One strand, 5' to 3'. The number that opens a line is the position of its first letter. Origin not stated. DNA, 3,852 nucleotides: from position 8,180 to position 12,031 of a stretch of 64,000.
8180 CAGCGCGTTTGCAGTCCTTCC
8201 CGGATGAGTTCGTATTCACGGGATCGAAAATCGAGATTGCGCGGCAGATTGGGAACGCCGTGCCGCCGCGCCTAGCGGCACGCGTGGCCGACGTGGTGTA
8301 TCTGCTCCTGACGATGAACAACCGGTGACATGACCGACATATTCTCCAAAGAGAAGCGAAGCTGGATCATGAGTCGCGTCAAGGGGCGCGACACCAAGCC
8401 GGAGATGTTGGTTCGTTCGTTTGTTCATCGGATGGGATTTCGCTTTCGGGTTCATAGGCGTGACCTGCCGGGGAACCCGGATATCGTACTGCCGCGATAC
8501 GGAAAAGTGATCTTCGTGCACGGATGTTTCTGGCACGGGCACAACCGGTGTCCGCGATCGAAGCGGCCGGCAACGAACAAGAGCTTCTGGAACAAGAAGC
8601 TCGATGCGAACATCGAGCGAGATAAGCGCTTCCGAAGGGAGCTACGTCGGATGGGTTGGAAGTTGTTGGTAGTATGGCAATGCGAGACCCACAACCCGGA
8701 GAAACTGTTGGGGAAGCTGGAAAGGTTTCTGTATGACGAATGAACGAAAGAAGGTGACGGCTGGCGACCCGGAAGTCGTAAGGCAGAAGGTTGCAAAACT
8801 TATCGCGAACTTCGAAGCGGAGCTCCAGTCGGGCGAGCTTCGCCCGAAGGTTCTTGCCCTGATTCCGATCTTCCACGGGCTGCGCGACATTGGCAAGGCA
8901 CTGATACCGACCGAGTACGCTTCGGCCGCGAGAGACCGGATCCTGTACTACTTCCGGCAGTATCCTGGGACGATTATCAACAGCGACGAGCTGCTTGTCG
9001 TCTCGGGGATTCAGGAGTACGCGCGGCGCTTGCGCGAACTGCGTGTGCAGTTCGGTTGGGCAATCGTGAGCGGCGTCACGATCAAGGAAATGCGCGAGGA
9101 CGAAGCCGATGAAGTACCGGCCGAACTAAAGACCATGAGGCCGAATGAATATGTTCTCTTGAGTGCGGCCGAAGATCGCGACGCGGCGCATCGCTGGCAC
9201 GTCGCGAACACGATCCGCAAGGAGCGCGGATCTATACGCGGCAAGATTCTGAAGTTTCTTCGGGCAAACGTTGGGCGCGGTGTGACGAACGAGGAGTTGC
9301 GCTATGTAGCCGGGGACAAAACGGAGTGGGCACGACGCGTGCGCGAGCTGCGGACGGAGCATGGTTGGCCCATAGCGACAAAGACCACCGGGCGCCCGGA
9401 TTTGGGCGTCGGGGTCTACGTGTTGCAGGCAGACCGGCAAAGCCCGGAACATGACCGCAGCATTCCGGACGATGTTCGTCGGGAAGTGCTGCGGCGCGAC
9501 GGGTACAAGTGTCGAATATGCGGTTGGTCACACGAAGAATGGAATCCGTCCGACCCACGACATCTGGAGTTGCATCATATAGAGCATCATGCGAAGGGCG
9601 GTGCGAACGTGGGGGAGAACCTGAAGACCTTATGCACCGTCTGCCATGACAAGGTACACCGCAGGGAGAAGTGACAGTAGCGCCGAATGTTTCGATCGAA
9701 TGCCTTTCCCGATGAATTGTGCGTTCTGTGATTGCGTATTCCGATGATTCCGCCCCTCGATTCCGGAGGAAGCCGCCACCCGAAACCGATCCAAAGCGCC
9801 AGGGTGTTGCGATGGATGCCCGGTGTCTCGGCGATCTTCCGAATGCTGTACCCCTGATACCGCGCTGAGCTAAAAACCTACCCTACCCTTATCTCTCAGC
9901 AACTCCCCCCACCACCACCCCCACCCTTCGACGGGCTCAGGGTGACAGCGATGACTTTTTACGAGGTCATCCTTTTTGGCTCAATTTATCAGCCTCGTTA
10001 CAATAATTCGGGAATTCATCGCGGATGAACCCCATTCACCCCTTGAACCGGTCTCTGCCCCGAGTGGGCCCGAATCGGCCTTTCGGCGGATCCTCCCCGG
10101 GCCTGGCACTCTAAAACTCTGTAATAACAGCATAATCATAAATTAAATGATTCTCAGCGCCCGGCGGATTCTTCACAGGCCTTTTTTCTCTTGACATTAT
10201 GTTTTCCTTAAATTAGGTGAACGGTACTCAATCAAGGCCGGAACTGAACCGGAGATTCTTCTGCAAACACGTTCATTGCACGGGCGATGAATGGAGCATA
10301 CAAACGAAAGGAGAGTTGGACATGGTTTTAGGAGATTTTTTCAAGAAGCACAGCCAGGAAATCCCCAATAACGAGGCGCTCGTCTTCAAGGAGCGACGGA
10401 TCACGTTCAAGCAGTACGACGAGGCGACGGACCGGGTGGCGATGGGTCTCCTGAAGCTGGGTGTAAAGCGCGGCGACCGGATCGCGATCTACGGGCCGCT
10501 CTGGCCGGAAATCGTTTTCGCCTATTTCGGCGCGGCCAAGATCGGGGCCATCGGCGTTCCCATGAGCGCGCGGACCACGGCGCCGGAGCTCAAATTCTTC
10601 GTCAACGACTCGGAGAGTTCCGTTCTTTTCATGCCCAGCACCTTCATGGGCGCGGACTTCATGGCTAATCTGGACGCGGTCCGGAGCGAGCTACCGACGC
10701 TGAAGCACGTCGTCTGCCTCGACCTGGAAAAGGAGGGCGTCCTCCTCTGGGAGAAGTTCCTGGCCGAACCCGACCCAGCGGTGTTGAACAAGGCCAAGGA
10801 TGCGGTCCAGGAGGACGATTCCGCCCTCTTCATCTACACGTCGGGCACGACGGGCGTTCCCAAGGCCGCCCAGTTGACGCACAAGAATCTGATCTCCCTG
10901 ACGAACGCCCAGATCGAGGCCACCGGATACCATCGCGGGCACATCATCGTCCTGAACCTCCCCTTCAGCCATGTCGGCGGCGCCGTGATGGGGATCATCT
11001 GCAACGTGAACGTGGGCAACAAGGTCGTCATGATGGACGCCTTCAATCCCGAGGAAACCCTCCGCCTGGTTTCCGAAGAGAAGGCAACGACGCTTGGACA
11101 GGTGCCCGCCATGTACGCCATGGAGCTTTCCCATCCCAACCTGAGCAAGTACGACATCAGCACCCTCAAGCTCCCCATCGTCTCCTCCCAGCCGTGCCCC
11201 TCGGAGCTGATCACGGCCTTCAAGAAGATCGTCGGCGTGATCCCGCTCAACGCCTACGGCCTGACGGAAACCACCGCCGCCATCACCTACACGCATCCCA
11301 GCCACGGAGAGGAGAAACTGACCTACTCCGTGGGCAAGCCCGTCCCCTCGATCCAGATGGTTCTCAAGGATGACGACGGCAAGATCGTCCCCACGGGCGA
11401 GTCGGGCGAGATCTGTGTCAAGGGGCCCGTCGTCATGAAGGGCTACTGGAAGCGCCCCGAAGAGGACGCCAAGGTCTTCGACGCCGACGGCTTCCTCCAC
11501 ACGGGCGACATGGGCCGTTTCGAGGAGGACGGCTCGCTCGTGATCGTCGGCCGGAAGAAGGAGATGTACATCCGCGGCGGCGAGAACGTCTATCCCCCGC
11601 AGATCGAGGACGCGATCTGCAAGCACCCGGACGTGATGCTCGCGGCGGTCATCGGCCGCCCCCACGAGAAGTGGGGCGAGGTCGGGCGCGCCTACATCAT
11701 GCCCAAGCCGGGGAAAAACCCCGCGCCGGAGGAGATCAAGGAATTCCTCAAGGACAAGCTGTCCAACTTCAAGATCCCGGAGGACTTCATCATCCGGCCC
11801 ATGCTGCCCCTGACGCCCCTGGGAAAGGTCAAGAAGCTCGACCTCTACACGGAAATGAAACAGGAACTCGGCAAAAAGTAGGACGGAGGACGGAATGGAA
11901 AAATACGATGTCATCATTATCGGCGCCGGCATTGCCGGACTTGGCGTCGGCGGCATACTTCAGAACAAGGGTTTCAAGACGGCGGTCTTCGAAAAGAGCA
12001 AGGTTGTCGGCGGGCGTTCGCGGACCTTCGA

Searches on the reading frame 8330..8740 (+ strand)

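Call 6: search_protein_families(library=pfam, proteins=[window:8330-8740:+], max_evalue=0.01)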
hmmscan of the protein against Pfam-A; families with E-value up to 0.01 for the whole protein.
window:8330-8740:+ (137 aa): 1 family
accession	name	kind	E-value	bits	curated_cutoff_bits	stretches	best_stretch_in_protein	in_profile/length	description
PF03852.21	Vsr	-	9.8e-31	105.9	27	1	2-72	1-71/74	DNA mismatch endonuclease Vsr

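Call 7: search_protein_families(library=padloc, proteins=[window:8330-8740:+], max_evalue=0.01)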
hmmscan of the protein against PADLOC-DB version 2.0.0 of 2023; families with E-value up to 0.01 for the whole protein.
window:8330-8740:+ (137 aa): 1 family
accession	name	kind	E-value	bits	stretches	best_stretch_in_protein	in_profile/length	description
PDLC03397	Vsr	-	5.6e-31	105.8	1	1-127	1-126/156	Type II nicking endonuclease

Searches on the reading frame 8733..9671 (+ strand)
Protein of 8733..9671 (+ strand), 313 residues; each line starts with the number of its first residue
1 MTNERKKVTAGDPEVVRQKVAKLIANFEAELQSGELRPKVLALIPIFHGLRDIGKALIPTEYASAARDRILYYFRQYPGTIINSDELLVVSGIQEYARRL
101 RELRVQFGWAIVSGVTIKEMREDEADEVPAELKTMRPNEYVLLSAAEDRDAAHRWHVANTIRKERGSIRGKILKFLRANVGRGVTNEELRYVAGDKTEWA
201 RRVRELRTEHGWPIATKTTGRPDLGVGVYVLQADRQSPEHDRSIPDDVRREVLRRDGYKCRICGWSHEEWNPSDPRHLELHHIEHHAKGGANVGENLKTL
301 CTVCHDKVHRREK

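Call 6: search_protein_families(library=pfam, proteins=[window:8733-9671:+], max_evalue=0.01)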
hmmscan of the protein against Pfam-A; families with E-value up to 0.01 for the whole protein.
window:8733-9671:+ (313 aa): 2 families
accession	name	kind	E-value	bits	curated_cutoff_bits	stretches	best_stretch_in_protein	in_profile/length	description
PF01844.29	HNH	-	3.2e-09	37.2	21.4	1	260-311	1-47/47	HNH endonuclease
PF14279.12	HNH_5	-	0.0022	18.3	27.5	1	276-309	11-44/56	HNH endonuclease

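Call 7: search_protein_families(library=padloc, proteins=[window:8733-9671:+], max_evalue=0.01)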
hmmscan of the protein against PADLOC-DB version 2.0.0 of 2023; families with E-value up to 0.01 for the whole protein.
window:8733-9671:+ (313 aa): 7 families
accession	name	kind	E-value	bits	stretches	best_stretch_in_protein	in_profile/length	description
PDLC03478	REase_II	-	2.1e-11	42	1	195-307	46-157/219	Type II restriction enzyme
PDLC00643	ZorE2|ZorE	-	3.2e-05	21.4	1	250-307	208-260/282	HNH endonuclease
PDLC00644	ZorE2|ZorE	-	0.00017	19.3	1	253-311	187-241/267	HNH endonuclease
PDLC00642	ZorE2|ZorE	-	0.0002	18.9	1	255-307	211-257/283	HNH endonuclease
PDLC02859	DpdF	-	0.00053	16.6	1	252-309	2-53/545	DpdF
PDLC03656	mREase_IV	-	0.00068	17.5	1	253-310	200-257/277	Type IV methyl-directed restriction enzyme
PDLC00645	ZorE2|ZorE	-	0.0049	13.9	1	248-307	200-253/375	HNH endonuclease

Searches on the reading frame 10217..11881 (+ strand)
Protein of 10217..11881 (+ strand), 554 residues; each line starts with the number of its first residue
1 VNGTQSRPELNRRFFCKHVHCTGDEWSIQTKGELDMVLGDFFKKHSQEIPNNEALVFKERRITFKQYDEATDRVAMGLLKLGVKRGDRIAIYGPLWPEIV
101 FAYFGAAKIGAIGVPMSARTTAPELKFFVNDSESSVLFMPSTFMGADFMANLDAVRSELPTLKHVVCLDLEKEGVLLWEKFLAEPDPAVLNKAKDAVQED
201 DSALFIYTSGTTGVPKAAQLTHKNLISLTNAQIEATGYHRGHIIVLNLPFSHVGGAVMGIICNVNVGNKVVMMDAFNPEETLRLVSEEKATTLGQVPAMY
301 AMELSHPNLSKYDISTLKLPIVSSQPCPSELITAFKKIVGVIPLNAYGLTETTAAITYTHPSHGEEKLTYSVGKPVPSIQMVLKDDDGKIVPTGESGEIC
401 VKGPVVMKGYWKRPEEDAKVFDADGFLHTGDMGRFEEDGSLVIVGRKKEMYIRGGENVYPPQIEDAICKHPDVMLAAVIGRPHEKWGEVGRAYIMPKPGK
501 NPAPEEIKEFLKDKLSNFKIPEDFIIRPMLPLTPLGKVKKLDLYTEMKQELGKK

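Call 69: find_encoding_contigs(protein=window:10217-11881:+, flank=8000, max_places=10)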
Protein window:10217-11881:+ (554 aa): no gene with exactly this product is on record in the collection.

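Call 70: find_encoding_contigs(protein=window:10322-11881:+, flank=8000, max_places=10)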
Protein window:10322-11881:+ (519 aa): no gene with exactly this product is on record in the collection.
